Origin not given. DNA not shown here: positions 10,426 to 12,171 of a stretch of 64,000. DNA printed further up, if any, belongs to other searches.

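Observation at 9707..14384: NTase-like / class-B radical SAM / double methyltransferase / nucleoside-phosphorylase operon divergent from a glycan-assembly cluster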

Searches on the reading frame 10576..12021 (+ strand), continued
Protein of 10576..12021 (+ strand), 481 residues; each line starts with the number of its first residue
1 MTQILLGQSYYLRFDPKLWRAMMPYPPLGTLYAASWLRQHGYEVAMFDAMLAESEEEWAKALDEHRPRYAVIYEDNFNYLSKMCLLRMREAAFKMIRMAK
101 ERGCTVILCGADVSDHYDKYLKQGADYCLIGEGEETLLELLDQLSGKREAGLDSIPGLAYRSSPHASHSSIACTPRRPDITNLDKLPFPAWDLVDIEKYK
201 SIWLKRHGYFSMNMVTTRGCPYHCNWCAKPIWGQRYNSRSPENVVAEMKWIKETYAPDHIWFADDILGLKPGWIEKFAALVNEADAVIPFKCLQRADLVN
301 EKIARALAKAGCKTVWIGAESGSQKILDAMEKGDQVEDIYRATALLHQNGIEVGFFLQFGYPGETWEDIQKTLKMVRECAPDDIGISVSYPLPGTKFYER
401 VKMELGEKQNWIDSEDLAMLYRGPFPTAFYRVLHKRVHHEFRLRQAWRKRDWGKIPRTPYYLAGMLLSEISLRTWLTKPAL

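Call 84: find_homologous_proteins(query=P0161)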
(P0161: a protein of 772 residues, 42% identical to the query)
Query P0161 (772 aa): 274 proteins with E <= 0.001 among 8000 candidates; the best 120 are listed.
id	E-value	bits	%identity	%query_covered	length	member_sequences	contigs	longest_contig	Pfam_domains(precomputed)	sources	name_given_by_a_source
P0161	0.0e+0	1742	100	100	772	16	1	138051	PF04055.28,PF02310.25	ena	-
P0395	1.7e-260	885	53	93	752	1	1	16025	PF04055.28,PF02310.25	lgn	-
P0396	1.2e-239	816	48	98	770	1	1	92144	PF04055.28,PF02310.25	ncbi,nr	ncbi:MAG: B12-binding domain-containing radical SAM protein [Elusimicrobia bacterium]|nr:B12-binding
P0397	3.7e-239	814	47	98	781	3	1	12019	PF04055.28,PF02310.25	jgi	jgi:radical SAM superfamily enzyme YgiQ (UPF0313 family)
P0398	5.9e-215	734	47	97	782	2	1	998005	PF04055.28,PF02310.25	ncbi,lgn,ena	-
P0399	6.2e-211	721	47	98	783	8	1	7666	PF04055.28,PF02310.25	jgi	-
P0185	1.6e-209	716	46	98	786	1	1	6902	PF04055.28,PF02310.25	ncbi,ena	-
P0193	6.5e-190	651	43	98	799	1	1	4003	PF04055.28,PF02310.25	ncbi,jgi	ncbi:MAG: radical SAM protein [FCB group bacterium]|jgi:radical SAM superfamily enzyme YgiQ (UPF0313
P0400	8.3e-178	611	40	97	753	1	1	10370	PF04055.28,PF02310.25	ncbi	-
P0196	4.1e-172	592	48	77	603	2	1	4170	PF04055.28,PF02310.25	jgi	jgi:radical SAM superfamily enzyme YgiQ (UPF0313 family)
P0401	2.8e-147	510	50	58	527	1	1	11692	PF04055.28,PF02310.25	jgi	jgi:radical SAM superfamily enzyme YgiQ (UPF0313 family)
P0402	6.4e-128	446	46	58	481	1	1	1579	PF04055.28,PF02310.25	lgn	-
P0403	2.2e-117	412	44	55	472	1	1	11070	PF04055.28,PF02310.25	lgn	-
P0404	1.6e-114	402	44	54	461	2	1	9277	PF04055.28,PF02310.25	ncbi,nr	ncbi:MAG TPA: radical SAM protein [Bacteroidota bacterium]|nr:radical SAM protein [Bacteroidota bact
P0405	5.4e-114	400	43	55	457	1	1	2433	PF04055.28,PF02310.25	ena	-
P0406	8.0e-114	400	45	55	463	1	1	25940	PF04055.28,PF02310.25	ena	-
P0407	9.6e-114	399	42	56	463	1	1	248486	PF04055.28,PF02310.25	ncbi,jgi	jgi:radical SAM superfamily enzyme YgiQ (UPF0313 family)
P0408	2.2e-113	398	43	54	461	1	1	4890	PF04055.28,PF02310.25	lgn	-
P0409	8.1e-113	396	46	50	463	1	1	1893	PF04055.28,PF02310.25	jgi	jgi:radical SAM superfamily enzyme YgiQ (UPF0313 family)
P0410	2.7e-112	395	43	55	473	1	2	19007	PF04055.28,PF02310.25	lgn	-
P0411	2.4e-111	392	42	55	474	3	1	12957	PF04055.28,PF02310.25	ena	-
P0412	3.7e-110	388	44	54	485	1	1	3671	PF04055.28,PF02310.25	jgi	jgi:anaerobic magnesium-protoporphyrin IX monomethyl ester cyclase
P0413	3.2e-109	385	42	55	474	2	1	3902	PF04055.28,PF02310.25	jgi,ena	-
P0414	9.6e-109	383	42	54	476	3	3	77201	PF04055.28,PF02310.25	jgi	-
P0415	3.7e-107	378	40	56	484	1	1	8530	PF04055.28,PF02310.25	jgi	jgi:radical SAM superfamily enzyme YgiQ (UPF0313 family)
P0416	2.1e-106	375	41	54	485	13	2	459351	PF04055.28,PF02310.25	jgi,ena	-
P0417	2.6e-106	375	44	50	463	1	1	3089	PF04055.28,PF02310.25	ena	-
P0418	2.8e-105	372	41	54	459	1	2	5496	PF04055.28,PF02310.25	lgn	-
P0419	4.5e-105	371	39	58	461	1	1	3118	PF04055.28,PF02310.25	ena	-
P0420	7.3e-105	370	44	50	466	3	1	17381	PF04055.28,PF02310.25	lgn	-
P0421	1.4e-103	366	41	55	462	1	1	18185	PF04055.28,PF02310.25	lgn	-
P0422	2.8e-103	365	40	55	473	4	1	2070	PF04055.28,PF02310.25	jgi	jgi:anaerobic magnesium-protoporphyrin IX monomethyl ester cyclase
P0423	3.3e-103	365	40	54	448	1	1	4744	PF04055.28,PF02310.25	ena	-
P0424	4.5e-103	364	40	56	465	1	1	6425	PF04055.28,PF02310.25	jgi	jgi:anaerobic magnesium-protoporphyrin IX monomethyl ester cyclase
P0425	5.0e-103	364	40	54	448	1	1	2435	PF04055.28,PF02310.25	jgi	jgi:radical SAM superfamily enzyme YgiQ (UPF0313 family)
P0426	3.9e-102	361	43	53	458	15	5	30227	PF04055.28,PF02310.25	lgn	-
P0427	4.7e-102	361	40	54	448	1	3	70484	PF04055.28,PF02310.25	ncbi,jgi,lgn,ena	jgi:radical SAM superfamily enzyme YgiQ (UPF0313 family)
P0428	8.3e-102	360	40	54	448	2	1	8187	PF04055.28,PF02310.25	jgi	-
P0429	9.8e-102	360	37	58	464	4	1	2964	PF04055.28,PF02310.25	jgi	jgi:anaerobic magnesium-protoporphyrin IX monomethyl ester cyclase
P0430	1.5e-101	359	40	56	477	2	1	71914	PF04055.28,PF02310.25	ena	-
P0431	1.8e-101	359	39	55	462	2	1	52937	PF04055.28,PF02310.25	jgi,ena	-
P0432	1.9e-101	359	40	56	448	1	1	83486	PF04055.28,PF02310.25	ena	-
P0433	2.6e-101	358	41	53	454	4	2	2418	PF04055.28,PF02310.25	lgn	-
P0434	7.4e-101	357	40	54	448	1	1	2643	PF04055.28,PF02310.25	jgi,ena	jgi:anaerobic magnesium-protoporphyrin IX monomethyl ester cyclase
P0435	1.3e-100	356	39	56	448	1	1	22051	PF04055.28,PF02310.25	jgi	jgi:anaerobic magnesium-protoporphyrin IX monomethyl ester cyclase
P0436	1.6e-100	356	40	54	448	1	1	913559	PF04055.28,PF02310.25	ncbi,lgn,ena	-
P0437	2.2e-100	355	40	54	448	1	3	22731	PF04055.28,PF02310.25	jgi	jgi:anaerobic magnesium-protoporphyrin IX monomethyl ester cyclase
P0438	2.6e-100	355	42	50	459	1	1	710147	PF04055.28,PF02310.25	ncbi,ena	-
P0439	3.7e-100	355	40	54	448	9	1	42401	PF04055.28,PF02310.25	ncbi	ncbi:MAG: radical SAM protein [Bryobacteraceae bacterium]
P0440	1.3e-99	353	39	55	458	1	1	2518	PF04055.28,PF02310.25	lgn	-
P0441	1.3e-99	353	40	56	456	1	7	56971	PF04055.28,PF19864.6,PF02310.25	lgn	-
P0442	1.7e-99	352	41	53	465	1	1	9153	PF04055.28,PF02310.25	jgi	-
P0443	1.8e-99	352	41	54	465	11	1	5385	PF04055.28,PF19864.6,PF02310.25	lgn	-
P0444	2.1e-99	352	39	56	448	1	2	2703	PF04055.28,PF02310.25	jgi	jgi:radical SAM superfamily enzyme YgiQ (UPF0313 family)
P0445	3.3e-99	351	40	54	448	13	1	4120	PF04055.28,PF02310.25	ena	-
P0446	3.5e-99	351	39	57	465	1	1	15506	PF04055.28,PF02310.25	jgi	jgi:anaerobic magnesium-protoporphyrin IX monomethyl ester cyclase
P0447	3.6e-99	351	42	54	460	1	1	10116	PF04055.28,PF02310.25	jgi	jgi:radical SAM superfamily enzyme YgiQ (UPF0313 family)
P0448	3.6e-99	351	39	54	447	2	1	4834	PF04055.28,PF02310.25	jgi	jgi:anaerobic magnesium-protoporphyrin IX monomethyl ester cyclase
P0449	4.3e-99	351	38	54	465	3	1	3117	PF04055.28,PF02310.25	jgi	jgi:anaerobic magnesium-protoporphyrin IX monomethyl ester cyclase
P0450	4.5e-99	351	39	54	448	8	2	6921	PF04055.28,PF02310.25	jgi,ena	-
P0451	4.6e-99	351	41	55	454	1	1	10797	PF04055.28,PF02310.25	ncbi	-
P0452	4.9e-99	351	39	54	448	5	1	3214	PF04055.28,PF02310.25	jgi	jgi:anaerobic magnesium-protoporphyrin IX monomethyl ester cyclase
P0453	6.6e-99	350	37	58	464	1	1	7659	PF04055.28,PF02310.25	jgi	jgi:radical SAM superfamily enzyme YgiQ (UPF0313 family)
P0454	1.0e-98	350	38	56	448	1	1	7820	PF04055.28,PF02310.25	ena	-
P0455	1.1e-98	350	39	56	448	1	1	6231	PF04055.28,PF02310.25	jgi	-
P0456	1.2e-98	350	37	56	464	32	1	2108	PF04055.28,PF02310.25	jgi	jgi:radical SAM superfamily enzyme YgiQ (UPF0313 family)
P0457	1.3e-98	349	39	54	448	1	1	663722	PF04055.28,PF02310.25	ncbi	-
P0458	1.8e-98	349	38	56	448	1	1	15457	PF04055.28,PF02310.25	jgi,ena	-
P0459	2.4e-98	349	38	56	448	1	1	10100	PF04055.28,PF02310.25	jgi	jgi:radical SAM superfamily enzyme YgiQ (UPF0313 family)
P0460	2.4e-98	349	38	56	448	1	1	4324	PF04055.28,PF02310.25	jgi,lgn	jgi:radical SAM superfamily enzyme YgiQ (UPF0313 family)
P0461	2.4e-98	349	40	54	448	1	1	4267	PF04055.28,PF02310.25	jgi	jgi:radical SAM superfamily enzyme YgiQ (UPF0313 family)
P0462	2.5e-98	349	39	54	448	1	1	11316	PF04055.28,PF02310.25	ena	-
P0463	2.7e-98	348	39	54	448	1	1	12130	PF04055.28,PF02310.25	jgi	jgi:anaerobic magnesium-protoporphyrin IX monomethyl ester cyclase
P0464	2.7e-98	348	39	54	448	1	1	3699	PF04055.28,PF02310.25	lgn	-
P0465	3.8e-98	348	40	53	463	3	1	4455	PF04055.28,PF19864.6,PF02310.25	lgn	-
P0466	4.1e-98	348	39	54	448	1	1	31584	PF04055.28,PF02310.25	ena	-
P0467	4.4e-98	348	38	55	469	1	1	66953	PF04055.28,PF02310.25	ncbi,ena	-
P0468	4.6e-98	348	38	56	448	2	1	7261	PF04055.28,PF02310.25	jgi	jgi:anaerobic magnesium-protoporphyrin IX monomethyl ester cyclase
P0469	5.4e-98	347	39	56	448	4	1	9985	PF04055.28,PF02310.25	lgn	-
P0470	8.7e-98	347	39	54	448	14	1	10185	PF04055.28,PF02310.25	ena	-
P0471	9.9e-98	347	39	54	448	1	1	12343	PF04055.28,PF02310.25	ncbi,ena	-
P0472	1.1e-97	346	39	56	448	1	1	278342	PF04055.28,PF02310.25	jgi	jgi:radical SAM superfamily enzyme YgiQ (UPF0313 family)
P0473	1.2e-97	346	40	50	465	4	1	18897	PF04055.28,PF02310.25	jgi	jgi:anaerobic magnesium-protoporphyrin IX monomethyl ester cyclase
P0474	1.4e-97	346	39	56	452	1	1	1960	PF04055.28,PF02310.25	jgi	jgi:radical SAM superfamily enzyme YgiQ (UPF0313 family)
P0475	1.9e-97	346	39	56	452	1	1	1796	PF04055.28,PF02310.25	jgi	jgi:anaerobic magnesium-protoporphyrin IX monomethyl ester cyclase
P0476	2.0e-97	346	39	56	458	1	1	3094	PF04055.28,PF02310.25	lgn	-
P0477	2.4e-97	345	38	54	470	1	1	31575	PF04055.28,PF02310.25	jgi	jgi:radical SAM superfamily enzyme YgiQ (UPF0313 family)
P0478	3.2e-97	345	38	56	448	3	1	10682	PF04055.28,PF02310.25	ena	-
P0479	3.4e-97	345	38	56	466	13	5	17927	PF04055.28,PF02310.25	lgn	-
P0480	3.9e-97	345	38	56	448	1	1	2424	PF04055.28,PF02310.25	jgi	jgi:anaerobic magnesium-protoporphyrin IX monomethyl ester cyclase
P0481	5.5e-97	344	39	56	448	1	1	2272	PF04055.28,PF02310.25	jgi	jgi:anaerobic magnesium-protoporphyrin IX monomethyl ester cyclase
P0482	5.5e-97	344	38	54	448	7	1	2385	PF04055.28,PF02310.25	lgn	-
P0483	5.9e-97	344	38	56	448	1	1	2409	PF04055.28,PF02310.25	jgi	-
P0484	7.1e-97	344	37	57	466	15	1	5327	PF04055.28,PF02310.25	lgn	-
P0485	1.0e-96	343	38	54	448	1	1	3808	PF04055.28,PF02310.25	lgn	-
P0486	1.0e-96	343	37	57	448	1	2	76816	PF04055.28,PF02310.25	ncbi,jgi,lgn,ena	-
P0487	1.1e-96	343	37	57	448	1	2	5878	PF04055.28,PF02310.25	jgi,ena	jgi:anaerobic magnesium-protoporphyrin IX monomethyl ester cyclase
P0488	1.1e-96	343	39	55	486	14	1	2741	PF04055.28,PF02310.25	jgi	-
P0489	1.4e-96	343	38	55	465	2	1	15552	PF04055.28,PF02310.25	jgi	jgi:anaerobic magnesium-protoporphyrin IX monomethyl ester cyclase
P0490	1.5e-96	343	38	54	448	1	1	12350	PF04055.28,PF02310.25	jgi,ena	-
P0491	1.7e-96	342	37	56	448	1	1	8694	PF04055.28,PF02310.25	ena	-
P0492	2.1e-96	342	39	54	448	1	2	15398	PF04055.28,PF02310.25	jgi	jgi:anaerobic magnesium-protoporphyrin IX monomethyl ester cyclase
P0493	2.3e-96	342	39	55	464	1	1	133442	PF04055.28,PF02310.25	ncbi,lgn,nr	ncbi:MAG: Mg-protoporphyrin IX monomethyl ester oxidative cyclase [Saprospiraceae bacterium]|nr:MAG:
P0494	3.6e-96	341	37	57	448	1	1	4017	PF04055.28,PF02310.25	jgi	jgi:anaerobic magnesium-protoporphyrin IX monomethyl ester cyclase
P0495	1.1e-95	340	38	54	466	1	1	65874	PF04055.28,PF02310.25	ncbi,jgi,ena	-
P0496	1.2e-95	340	38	55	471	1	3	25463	PF04055.28,PF08497.16,PF02310.25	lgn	-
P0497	1.2e-95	340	38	56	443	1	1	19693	PF04055.28,PF02310.25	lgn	-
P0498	1.4e-95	339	38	55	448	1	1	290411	PF04055.28,PF02310.25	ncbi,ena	-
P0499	1.8e-95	339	39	54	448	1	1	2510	PF04055.28,PF02310.25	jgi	jgi:anaerobic magnesium-protoporphyrin IX monomethyl ester cyclase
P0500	2.1e-95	339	39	56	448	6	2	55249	PF04055.28,PF02310.25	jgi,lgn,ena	jgi:radical SAM superfamily enzyme YgiQ (UPF0313 family)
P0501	2.3e-95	339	37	57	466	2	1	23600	PF04055.28,PF02310.25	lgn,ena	-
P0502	3.5e-95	338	38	56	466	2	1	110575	PF04055.28,PF02310.25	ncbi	-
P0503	4.3e-95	338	39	56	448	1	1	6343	PF04055.28,PF02310.25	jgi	jgi:anaerobic magnesium-protoporphyrin IX monomethyl ester cyclase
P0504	4.5e-95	338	40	52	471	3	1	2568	PF04055.28,PF02310.25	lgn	-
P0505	4.9e-95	338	37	57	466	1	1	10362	PF04055.28,PF02310.25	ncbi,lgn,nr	ncbi:B12-binding domain-containing radical SAM protein [candidate division KSB1 bacterium]|nr:MAG: B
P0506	6.4e-95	337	38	56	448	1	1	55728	PF04055.28,PF02310.25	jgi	jgi:radical SAM superfamily enzyme YgiQ (UPF0313 family)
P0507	1.8e-94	336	39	54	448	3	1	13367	PF04055.28,PF02310.25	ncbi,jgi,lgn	ncbi:MAG TPA: radical SAM protein [Bryobacteraceae bacterium]|jgi:radical SAM superfamily enzyme Ygi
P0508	2.1e-94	336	40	50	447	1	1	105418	PF04055.28,PF02310.25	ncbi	-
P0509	2.4e-94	335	40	50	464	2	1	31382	PF04055.28,PF02310.25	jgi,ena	-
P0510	2.7e-94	335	36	56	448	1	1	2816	PF04055.28,PF02310.25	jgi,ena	-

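Call 85: find_encoding_contigs(protein=P0398, flank=10000, max_places=1)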
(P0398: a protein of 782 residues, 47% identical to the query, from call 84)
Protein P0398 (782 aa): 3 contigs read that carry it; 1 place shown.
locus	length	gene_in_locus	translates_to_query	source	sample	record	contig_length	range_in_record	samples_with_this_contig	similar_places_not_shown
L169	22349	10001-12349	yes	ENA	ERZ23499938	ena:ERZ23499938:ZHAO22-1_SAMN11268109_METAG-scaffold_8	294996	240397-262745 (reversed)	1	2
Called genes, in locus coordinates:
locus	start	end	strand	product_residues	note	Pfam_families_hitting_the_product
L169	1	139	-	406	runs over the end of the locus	PF13528:Glyco_trans_1_3 (faint), PF04101:Glyco_tran_28_C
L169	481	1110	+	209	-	PF01380:SIS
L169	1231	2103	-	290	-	PF03630:Fumble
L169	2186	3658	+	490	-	PF04015:DUF362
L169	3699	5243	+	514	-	-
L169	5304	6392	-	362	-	PF01118:Semialdhyde_dh, PF02774:Semialdhyde_dhC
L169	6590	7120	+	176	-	-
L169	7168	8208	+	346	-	PF17835:NOG1_N, PF03193:RsgA_GTPase (faint), PF00071:Ras (faint), PF01926:MMR_HSR1, PF02421:FeoB_N (weak), PF06858:NOG1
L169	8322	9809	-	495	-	-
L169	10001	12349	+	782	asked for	PF02310:B12-binding, PF04055:Radical_SAM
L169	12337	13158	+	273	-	PF01209:Ubie_methyltran, PF13489:Methyltransf_23, PF13847:Methyltransf_31, PF08241:Methyltransf_11, PF08242:Methyltransf_12, PF13649:Methyltransf_25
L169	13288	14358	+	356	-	PF01968:Hydantoinase_A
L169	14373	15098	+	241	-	PF00696:AA_kinase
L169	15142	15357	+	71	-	PF01564:Spermine_synth (weak), PF07992:Pyr_redox_2 (faint), PF02737:3HCDH_N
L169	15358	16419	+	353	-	PF02737:3HCDH_N, PF00725:3HCDH (weak)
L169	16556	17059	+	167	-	PF13452:FAS1_DH_region (weak)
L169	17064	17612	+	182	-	PF01575:MaoC_dehydratas, PF13452:FAS1_DH_region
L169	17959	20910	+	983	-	PF02985:HEAT (faint), PF13646:HEAT_2 (faint), PF12717:Cnd1 (weak)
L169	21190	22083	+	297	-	PF00586:AIRS, PF02769:AIRS_C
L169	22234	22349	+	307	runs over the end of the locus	-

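Call 86: find_encoding_contigs(protein=P0396, flank=10000, max_places=1)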
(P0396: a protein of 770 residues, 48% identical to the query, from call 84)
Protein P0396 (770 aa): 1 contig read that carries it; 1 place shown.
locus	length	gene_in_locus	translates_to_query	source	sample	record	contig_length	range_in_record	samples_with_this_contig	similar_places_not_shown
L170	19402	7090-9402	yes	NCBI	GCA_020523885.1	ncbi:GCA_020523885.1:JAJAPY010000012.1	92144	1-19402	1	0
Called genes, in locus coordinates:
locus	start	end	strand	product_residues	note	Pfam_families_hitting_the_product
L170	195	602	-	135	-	-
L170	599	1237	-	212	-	PF01909:NTP_transf_2 (weak), PF18765:Polbeta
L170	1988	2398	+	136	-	PF07813:LTXXQ (faint)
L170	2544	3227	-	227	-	PF00210:Ferritin (weak), PF02915:Rubrerythrin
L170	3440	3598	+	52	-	-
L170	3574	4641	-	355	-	PF00534:Glycos_transf_1, PF13692:Glyco_trans_1_4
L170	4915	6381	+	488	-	PF02310:B12-binding (weak), PF04055:Radical_SAM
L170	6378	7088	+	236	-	PF05175:MTS, PF03602:Cons_hypoth95 (weak), PF06325:PrmA, PF13847:Methyltransf_31 (weak), PF01170:UPF0020 (weak), PF08241:Methyltransf_11 (weak), PF09445:Methyltransf_15 (weak), PF13649:Methyltransf_25 (weak)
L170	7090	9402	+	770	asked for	PF02310:B12-binding, PF04055:Radical_SAM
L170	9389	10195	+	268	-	PF05724:TPMT (weak), PF01209:Ubie_methyltran (weak), PF13489:Methyltransf_23, PF02353:CMAS (weak), PF08241:Methyltransf_11, PF08242:Methyltransf_12, PF13649:Methyltransf_25, PF13847:Methyltransf_31, +1 more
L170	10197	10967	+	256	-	PF19089:DUF5777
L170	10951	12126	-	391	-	PF07690:MFS_1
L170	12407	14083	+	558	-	-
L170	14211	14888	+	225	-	PF20334:DUF6629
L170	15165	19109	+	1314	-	PF10096:DUF2334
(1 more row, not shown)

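Call 93: search_protein_families(library=pfam, alignment_id=A6, max_evalue=0.0001)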
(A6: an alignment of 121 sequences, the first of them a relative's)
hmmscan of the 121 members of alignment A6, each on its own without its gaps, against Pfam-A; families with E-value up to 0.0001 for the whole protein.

A. member 1, L082:3551-4063:+ (170 aa): 1 family
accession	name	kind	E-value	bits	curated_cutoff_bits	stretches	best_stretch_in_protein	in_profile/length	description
PF11551.14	Omp28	-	5.3e-07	30.1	34.9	1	102-166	4-67/171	Outer membrane protein Omp28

B. families by the number of members that match (of 121 scanned): 182 families (the first 25 are shown)
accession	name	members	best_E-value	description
PF00834.25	Ribul_P_3_epim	4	3.6e-80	Ribulose-phosphate 3 epimerase family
PF03793.24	PASTA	4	4e-43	PASTA domain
PF18962.6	Por_Secre_tail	4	4.9e-13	Secretion system C-terminal sorting domain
PF09594.16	GT87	3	2.2e-33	Glycosyltransferase family 87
PF01075.23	Glyco_transf_9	3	2.4e-29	Glycosyltransferase family 9 (heptosyltransferase)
PF13649.12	Methyltransf_25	3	2.4e-18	Methyltransferase domain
PF08241.18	Methyltransf_11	3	5.3e-18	Methyltransferase domain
PF05175.20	MTS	3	4.7e-17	Methyltransferase small domain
PF04055.27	Radical_SAM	3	1.6e-16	Radical SAM superfamily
PF13847.12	Methyltransf_31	3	8.4e-14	Methyltransferase domain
PF13489.12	Methyltransf_23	3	3.7e-08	Methyltransferase domain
PF13353.11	Fer4_12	3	1.7e-07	4Fe-4S single cluster domain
PF00120.29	Gln-synt_C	2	1.4e-132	Glutamine synthetase, catalytic domain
PF00501.34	AMP-binding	2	3.1e-74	AMP-binding enzyme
PF00378.25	ECH_1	2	5.8e-57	Enoyl-CoA hydratase/isomerase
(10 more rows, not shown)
